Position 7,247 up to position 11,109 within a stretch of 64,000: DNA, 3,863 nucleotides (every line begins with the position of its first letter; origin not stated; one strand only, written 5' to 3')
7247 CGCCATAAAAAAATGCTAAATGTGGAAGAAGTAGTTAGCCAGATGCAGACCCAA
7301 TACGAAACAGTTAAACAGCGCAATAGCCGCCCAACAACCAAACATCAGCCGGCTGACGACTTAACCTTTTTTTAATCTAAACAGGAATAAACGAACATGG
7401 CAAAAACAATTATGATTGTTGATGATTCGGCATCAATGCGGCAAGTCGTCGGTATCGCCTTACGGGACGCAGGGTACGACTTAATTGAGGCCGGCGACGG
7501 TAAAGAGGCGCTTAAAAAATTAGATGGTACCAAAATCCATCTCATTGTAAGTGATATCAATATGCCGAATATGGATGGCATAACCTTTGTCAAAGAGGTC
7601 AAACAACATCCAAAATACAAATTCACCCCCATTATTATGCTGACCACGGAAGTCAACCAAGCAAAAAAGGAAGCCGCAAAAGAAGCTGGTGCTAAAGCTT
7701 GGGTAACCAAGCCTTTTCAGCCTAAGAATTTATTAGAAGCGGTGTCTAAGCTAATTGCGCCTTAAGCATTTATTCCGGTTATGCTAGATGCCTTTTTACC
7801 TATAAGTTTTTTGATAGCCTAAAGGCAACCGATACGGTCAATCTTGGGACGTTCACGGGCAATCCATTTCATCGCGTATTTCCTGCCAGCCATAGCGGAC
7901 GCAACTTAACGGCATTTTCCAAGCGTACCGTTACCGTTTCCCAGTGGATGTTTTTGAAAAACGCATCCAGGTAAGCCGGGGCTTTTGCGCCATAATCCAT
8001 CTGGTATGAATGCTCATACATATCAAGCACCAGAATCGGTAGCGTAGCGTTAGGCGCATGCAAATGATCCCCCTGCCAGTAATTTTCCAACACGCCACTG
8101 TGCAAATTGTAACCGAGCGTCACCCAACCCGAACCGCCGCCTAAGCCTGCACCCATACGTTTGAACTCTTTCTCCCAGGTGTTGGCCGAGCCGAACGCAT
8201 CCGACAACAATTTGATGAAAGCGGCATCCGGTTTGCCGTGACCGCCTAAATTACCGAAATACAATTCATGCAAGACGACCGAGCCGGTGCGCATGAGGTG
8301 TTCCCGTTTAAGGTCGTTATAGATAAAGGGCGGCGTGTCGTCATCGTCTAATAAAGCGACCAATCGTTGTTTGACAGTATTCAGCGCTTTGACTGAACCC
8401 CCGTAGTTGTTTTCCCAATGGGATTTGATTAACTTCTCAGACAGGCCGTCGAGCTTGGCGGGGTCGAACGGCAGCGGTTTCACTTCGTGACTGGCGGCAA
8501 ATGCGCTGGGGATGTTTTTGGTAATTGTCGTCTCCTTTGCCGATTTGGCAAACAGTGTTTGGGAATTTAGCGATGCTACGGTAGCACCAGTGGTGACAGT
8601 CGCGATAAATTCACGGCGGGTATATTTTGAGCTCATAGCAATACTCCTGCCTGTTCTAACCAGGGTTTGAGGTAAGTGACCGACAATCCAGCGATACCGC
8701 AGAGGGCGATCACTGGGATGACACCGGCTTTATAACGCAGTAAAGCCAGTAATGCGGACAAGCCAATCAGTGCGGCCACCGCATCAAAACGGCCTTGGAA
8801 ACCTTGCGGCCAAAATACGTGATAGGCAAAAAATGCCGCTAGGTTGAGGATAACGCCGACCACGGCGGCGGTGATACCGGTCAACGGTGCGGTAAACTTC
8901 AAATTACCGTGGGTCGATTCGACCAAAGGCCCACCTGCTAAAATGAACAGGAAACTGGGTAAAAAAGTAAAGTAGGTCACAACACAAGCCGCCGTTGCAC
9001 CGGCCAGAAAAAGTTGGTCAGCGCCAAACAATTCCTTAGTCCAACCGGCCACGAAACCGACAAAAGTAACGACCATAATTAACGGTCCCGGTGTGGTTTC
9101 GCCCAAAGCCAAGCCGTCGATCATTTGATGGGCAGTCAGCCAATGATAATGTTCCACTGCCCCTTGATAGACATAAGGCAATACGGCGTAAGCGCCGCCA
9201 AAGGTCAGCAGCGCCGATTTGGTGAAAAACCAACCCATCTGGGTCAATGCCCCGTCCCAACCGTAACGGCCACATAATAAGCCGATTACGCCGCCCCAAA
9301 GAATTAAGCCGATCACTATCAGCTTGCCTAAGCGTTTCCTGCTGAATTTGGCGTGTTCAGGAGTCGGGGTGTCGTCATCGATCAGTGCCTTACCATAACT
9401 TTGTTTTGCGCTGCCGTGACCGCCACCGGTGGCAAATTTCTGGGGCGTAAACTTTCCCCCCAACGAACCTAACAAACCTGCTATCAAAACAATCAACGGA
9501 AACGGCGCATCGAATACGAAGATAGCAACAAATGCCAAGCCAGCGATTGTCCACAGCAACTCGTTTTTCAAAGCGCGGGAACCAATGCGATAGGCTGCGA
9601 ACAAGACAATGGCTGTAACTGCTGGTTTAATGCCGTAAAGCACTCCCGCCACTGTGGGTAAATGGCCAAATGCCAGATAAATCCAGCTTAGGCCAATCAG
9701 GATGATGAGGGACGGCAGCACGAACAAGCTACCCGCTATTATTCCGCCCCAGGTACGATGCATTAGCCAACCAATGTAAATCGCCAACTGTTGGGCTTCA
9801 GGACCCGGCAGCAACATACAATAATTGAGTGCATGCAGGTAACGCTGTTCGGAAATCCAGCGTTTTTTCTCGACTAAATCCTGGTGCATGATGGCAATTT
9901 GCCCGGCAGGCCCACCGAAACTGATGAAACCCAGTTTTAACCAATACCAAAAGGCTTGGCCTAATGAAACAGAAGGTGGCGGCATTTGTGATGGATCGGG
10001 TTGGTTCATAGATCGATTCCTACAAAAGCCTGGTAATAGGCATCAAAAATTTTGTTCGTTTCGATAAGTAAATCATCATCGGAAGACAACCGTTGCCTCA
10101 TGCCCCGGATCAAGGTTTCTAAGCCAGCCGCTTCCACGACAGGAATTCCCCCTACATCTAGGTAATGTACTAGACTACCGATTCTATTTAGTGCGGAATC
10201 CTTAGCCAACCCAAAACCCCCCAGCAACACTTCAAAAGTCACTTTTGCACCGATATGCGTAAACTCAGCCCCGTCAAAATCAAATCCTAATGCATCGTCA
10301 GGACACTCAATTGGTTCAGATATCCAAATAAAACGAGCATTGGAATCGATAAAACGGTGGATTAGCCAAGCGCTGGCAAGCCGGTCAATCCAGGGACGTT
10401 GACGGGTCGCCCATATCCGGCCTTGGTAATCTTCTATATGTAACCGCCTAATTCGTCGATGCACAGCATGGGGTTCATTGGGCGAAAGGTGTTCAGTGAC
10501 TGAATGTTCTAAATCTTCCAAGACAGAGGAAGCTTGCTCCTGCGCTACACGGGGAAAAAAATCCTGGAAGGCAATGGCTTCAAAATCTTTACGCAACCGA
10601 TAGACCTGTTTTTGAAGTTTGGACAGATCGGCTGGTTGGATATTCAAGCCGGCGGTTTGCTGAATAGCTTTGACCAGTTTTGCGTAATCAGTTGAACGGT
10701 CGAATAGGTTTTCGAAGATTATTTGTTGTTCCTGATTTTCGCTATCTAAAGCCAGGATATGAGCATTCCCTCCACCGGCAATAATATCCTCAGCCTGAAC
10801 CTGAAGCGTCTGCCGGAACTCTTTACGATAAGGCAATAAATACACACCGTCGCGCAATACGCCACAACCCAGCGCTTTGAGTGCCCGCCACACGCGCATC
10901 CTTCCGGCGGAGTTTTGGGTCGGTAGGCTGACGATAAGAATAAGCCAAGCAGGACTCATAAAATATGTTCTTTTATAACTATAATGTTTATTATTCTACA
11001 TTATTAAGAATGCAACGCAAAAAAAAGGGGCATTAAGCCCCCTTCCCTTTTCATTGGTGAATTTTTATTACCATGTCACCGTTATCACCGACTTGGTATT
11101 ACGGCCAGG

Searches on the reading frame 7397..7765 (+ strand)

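Call 36: search_protein_families(library=pfam, proteins=[window:7397-7765:+], max_evalue=0.001)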
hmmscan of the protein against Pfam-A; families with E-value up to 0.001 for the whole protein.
window:7397-7765:+ (122 aa): 1 family
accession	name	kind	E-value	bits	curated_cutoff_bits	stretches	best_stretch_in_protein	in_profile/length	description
PF00072.30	Response_reg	-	8.9e-29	100.3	30.2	1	5-116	1-110/111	Response regulator receiver domain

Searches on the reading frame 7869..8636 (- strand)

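Call 15: search_protein_families(library=pfam, proteins=[window:7869-8636:-], max_evalue=0.00001)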
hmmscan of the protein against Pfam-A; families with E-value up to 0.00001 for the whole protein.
window:7869-8636:- (255 aa): 1 family
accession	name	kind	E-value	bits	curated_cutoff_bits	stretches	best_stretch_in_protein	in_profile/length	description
PF02777.23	Sod_Fe_C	-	3.6e-20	72.3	20.9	1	139-236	4-100/102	Iron/manganese superoxide dismutases, C-terminal domain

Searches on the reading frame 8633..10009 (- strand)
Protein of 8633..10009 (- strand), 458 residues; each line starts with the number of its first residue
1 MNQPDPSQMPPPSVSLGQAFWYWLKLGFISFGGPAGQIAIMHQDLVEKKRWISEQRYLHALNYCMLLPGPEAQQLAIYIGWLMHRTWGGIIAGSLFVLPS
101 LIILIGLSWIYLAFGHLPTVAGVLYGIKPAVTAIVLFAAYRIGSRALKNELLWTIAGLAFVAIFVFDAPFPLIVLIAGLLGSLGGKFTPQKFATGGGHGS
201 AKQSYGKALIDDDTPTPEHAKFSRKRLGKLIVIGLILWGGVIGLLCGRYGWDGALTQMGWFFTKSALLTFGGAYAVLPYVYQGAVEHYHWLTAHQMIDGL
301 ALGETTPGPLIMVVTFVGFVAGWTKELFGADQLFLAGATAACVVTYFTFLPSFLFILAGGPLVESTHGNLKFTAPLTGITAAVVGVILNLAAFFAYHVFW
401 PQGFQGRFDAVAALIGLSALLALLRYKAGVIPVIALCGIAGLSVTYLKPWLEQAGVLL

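Call 15: search_protein_families(library=pfam, proteins=[window:8633-10009:-], max_evalue=0.00001)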
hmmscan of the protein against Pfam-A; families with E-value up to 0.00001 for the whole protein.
window:8633-10009:- (458 aa): 1 family
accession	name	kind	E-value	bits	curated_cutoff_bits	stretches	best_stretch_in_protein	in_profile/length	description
PF02417.20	Chromate_transp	-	4.1e-79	264.8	28.6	2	18-181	2-165/166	Chromate transporter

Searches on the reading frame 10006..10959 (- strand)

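Call 15: search_protein_families(library=pfam, proteins=[window:10006-10959:-], max_evalue=0.00001)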
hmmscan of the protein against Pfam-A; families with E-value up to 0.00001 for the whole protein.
window:10006-10959:- (317 aa): 2 families
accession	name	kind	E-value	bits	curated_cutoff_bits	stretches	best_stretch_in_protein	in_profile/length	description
PF09828.14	ChrB_C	-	1.3e-41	142.5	25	1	183-311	1-131/132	ChrB, C-terminal domain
PF20229.3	ChrB_N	-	1.8e-08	34.9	23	1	20-155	1-146/159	Protein ChrB, N-terminal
